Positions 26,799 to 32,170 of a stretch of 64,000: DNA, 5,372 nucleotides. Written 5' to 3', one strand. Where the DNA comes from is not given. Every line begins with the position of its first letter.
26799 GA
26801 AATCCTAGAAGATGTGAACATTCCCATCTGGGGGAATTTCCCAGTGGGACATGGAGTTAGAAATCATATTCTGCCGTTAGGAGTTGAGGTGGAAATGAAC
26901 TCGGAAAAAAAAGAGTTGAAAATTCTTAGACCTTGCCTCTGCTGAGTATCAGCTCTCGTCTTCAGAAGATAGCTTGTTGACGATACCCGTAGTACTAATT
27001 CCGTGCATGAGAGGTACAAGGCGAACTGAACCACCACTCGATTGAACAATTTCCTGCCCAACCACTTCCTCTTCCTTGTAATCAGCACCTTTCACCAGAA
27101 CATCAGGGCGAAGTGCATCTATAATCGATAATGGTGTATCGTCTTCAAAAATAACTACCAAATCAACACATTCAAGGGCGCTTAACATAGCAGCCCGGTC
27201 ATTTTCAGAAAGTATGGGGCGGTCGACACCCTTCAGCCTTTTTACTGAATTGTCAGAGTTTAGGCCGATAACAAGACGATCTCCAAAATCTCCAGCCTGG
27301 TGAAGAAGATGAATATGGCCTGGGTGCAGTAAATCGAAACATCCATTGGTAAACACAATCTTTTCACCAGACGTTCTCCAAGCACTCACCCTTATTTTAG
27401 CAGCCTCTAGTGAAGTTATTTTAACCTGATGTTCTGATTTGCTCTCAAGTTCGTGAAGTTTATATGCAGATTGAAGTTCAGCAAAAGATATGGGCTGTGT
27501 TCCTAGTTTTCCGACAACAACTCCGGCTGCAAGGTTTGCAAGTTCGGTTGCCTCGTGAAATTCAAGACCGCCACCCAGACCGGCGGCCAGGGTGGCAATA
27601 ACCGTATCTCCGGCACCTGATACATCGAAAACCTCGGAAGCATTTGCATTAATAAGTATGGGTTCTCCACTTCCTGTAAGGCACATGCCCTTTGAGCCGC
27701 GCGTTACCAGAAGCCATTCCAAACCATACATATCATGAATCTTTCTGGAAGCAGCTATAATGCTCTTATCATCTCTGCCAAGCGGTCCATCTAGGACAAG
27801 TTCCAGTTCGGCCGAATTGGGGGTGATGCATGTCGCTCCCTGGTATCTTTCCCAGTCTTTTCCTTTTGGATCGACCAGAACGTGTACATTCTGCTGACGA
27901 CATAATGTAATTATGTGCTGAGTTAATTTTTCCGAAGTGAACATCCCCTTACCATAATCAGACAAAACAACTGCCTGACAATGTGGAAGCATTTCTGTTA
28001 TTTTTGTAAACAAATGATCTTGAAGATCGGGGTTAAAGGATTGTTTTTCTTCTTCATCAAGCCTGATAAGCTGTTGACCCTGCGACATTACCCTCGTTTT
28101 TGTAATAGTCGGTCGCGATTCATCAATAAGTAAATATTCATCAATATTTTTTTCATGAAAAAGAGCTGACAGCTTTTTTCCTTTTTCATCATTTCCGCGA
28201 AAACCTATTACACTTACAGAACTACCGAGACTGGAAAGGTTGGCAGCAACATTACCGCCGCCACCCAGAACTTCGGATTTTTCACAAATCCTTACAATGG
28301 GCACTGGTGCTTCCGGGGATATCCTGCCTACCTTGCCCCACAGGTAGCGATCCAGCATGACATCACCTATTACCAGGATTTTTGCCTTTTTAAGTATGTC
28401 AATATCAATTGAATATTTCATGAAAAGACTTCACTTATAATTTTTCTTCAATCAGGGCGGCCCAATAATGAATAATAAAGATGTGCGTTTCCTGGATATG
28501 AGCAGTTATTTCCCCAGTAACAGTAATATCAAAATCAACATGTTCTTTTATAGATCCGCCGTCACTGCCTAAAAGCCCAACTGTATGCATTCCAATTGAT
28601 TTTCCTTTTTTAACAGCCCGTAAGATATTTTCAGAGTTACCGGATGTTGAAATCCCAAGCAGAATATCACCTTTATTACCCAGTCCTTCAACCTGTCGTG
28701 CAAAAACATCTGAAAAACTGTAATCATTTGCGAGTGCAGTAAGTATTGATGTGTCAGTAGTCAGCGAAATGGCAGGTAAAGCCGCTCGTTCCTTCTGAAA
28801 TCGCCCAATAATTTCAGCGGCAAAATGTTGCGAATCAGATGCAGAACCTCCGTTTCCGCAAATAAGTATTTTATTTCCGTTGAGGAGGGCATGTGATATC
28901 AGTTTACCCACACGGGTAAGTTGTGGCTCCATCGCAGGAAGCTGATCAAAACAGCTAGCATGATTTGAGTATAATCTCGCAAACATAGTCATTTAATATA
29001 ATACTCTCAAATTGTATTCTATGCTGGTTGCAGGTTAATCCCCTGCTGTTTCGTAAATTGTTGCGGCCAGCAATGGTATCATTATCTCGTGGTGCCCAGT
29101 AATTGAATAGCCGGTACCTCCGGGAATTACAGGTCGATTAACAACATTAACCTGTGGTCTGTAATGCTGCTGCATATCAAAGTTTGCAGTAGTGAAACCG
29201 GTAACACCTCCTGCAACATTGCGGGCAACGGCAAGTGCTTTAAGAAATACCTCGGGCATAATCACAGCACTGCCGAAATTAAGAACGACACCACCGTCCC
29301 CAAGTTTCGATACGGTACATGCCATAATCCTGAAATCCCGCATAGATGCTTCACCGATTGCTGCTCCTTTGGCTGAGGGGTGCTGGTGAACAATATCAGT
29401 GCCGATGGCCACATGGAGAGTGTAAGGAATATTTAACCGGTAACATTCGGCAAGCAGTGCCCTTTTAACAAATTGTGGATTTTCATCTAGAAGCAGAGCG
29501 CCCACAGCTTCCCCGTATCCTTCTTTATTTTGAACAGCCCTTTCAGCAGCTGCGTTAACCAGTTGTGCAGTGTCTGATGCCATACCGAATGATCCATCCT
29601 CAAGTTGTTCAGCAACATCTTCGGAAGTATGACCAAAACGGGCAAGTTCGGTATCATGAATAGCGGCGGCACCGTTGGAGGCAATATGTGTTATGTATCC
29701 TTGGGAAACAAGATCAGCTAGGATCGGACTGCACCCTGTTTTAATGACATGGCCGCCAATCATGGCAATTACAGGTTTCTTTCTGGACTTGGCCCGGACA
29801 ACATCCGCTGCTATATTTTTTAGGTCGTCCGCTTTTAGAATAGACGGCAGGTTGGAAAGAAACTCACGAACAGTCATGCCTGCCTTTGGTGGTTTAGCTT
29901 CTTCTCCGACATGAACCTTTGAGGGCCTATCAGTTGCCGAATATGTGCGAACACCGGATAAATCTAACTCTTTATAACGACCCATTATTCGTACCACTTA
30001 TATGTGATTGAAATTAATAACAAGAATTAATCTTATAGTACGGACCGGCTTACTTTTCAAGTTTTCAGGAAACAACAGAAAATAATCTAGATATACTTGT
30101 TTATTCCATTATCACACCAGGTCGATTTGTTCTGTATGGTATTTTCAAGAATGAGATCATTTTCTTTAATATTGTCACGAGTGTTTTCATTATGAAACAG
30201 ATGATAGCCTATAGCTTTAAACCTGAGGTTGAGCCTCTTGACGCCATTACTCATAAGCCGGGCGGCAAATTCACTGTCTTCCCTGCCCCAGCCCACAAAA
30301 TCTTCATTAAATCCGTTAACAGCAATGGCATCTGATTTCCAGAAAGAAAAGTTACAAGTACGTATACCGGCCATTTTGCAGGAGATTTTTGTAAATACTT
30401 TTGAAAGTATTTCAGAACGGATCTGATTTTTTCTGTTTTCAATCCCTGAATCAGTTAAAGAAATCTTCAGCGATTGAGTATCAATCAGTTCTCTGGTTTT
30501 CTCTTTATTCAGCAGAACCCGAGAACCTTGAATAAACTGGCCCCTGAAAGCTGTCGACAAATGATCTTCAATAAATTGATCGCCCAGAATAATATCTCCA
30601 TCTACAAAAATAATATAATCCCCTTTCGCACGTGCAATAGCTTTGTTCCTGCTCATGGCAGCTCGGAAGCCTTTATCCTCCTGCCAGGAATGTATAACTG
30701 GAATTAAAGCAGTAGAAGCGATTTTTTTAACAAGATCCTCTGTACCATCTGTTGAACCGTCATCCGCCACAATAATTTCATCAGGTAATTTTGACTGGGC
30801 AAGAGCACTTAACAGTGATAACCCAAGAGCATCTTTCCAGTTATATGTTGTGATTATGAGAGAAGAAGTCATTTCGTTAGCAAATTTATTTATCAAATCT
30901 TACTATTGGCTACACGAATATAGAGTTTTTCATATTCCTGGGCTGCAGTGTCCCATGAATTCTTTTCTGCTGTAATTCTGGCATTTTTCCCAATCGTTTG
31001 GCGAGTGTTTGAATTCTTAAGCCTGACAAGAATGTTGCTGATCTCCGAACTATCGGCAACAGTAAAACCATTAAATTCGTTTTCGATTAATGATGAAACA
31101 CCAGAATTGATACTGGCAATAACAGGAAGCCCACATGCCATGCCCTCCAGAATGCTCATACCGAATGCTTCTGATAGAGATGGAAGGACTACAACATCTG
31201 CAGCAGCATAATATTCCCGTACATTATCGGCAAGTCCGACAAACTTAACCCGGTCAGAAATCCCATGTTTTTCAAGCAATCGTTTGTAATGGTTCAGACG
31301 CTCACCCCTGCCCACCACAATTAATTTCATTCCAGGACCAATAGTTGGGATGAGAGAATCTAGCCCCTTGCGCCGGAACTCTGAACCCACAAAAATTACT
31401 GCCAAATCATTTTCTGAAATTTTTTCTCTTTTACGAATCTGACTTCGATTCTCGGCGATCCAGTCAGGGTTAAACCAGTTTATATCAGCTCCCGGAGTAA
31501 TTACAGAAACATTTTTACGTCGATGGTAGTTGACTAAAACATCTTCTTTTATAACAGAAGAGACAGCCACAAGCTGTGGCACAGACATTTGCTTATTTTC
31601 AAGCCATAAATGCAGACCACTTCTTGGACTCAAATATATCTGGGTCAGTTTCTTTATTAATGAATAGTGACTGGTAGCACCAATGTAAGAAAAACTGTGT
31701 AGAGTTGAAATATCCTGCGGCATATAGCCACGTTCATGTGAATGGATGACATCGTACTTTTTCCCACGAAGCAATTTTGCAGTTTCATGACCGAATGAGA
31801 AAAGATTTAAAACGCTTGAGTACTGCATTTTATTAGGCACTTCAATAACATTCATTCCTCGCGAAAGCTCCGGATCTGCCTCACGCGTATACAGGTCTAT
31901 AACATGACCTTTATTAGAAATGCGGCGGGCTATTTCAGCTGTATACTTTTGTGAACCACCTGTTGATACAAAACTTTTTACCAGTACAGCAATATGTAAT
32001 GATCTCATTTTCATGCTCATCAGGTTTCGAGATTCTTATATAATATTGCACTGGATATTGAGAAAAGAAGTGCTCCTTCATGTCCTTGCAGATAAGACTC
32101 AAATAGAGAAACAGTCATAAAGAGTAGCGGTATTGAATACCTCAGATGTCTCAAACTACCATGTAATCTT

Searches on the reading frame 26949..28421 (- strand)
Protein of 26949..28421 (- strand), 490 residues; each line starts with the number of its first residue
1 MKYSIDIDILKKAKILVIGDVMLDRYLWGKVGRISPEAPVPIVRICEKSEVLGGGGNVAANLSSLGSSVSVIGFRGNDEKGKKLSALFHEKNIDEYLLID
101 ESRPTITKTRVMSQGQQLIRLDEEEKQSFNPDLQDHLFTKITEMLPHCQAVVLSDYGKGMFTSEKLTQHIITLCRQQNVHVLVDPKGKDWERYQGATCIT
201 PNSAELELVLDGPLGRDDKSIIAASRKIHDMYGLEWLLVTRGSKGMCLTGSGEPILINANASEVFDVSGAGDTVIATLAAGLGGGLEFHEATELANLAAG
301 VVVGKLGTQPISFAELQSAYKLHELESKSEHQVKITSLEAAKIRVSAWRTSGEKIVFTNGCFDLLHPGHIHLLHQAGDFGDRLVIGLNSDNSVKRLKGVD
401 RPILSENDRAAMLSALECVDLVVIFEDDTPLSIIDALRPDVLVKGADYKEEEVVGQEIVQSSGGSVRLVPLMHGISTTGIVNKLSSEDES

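Call 45: search_protein_families(library=ncbifam, proteins=[window:26949-28421:-], max_evalue=1e-10)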
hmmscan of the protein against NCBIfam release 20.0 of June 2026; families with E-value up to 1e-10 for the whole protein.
window:26949-28421:- (490 aa): 11 families
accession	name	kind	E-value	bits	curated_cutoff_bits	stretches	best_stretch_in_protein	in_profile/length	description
NF008454.0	PRK11316.1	equivalog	3e-162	540.5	521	1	7-486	5-473/475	bifunctional D-glycero-beta-D-manno-heptose-7-phosphate kinase/D-glycero-beta-D-manno-heptose 1-phosphate adenylyltransferase HldE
TIGR02198.1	rfaE_dom_I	equivalog_domain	4.2e-116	387.5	345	1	10-320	5-314/315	D-glycero-beta-D-manno-heptose-7-phosphate kinase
TIGR02199.1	rfaE_dom_II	equivalog_domain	5.8e-60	201.3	181.5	1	345-484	3-142/144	D-glycero-beta-D-manno-heptose 1-phosphate adenylyltransferase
TIGR03168.1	1-PFK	subfamily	7.4e-27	94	216.4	1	49-320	31-299/305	hexose kinase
TIGR03828.1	pfkB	equivalog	3.9e-24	85.2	292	1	51-319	33-298/305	1-phosphofructokinase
TIGR02152.1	D_ribokin_bact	equivalog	4.1e-24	85.5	299.65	1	47-310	29-288/298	ribokinase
NF008353.0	PRK11142.1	equivalog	6.8e-16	58.6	341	1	53-310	40-291/307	ribokinase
TIGR00125.1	cyt_tran_rel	domain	6.3e-15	55.1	27.7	1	355-420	1-63/65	adenylyltransferase/cytidyltransferase family protein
NF010033.0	PRK13508.1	equivalog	7.7e-13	48.3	469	1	44-290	27-271/309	tagatose-6-phosphate kinase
NF041320.1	pfkB_Halo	equivalog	2.1e-11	43.8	400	1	53-321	38-295/302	1-phosphofructokinase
TIGR01518.1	g3p_cytidyltrns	equivalog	3.7e-11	43.2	165.4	1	356-481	1-122/125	glycerol-3-phosphate cytidylyltransferase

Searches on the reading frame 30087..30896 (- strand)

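Call 80: search_protein_families(library=pfam, proteins=[window:30087-30896:-], max_evalue=0.00001)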
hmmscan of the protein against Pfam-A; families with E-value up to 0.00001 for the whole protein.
window:30087-30896:- (269 aa): 5 families
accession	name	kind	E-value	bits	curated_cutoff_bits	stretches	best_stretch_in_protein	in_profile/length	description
PF00535.33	Glycos_transf_2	-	1.4e-23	84.1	23.3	1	12-142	1-131/168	Glycosyl transferase family 2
PF02709.20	Glyco_transf_7C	-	2e-14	53.4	23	1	171-235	12-77/78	N-terminal domain of galactosyltransferase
PF10111.15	Glyco_tranf_2_2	-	1.5e-12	48.1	27.3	1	40-217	31-202/276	Glycosyltransferase like family 2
PF13641.12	Glyco_tranf_2_3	-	1.4e-08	35.5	27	1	12-133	4-130/230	Glycosyltransferase like family 2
PF13704.12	Glyco_tranf_2_4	-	2.7e-06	28.2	27.5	1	39-101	20-81/98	Glycosyl transferase family 2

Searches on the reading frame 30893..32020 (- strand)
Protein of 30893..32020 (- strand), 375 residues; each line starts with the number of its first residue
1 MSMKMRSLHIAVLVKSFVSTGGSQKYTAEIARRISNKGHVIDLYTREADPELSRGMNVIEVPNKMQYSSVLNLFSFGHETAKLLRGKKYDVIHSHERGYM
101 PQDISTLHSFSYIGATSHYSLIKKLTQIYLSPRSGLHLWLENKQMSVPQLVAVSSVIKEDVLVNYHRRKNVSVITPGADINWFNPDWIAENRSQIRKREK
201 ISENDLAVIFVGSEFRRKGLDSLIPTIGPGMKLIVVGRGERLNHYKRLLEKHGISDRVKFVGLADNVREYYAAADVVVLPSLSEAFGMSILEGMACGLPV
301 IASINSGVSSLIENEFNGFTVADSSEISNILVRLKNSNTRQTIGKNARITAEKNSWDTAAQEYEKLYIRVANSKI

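Call 80: search_protein_families(library=pfam, proteins=[window:30893-32020:-], max_evalue=0.00001)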
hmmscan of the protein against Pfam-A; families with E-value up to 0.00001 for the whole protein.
window:30893-32020:- (375 aa): 5 families
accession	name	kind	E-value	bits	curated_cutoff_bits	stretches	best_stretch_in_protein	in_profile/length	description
PF00534.26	Glycos_transf_1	-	5.9e-32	111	26.4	1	192-348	2-170/172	Glycosyl transferases group 1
PF13692.12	Glyco_trans_1_4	-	4.4e-27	95.5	27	1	208-334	4-139/142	Glycosyl transferases group 1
PF13439.12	Glyco_transf_4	-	3e-15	57.1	28.5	1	21-181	2-169/170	Glycosyltransferase Family 4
PF20706.3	GT4-conflict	-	2.8e-11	43.5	26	1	259-338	267-340/385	Family 4 Glycosyltransferase in conflict systems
PF13579.12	Glyco_trans_4_4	-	3.9e-06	27.7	29.7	0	21-96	1-79/158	Glycosyl transferase 4-like domain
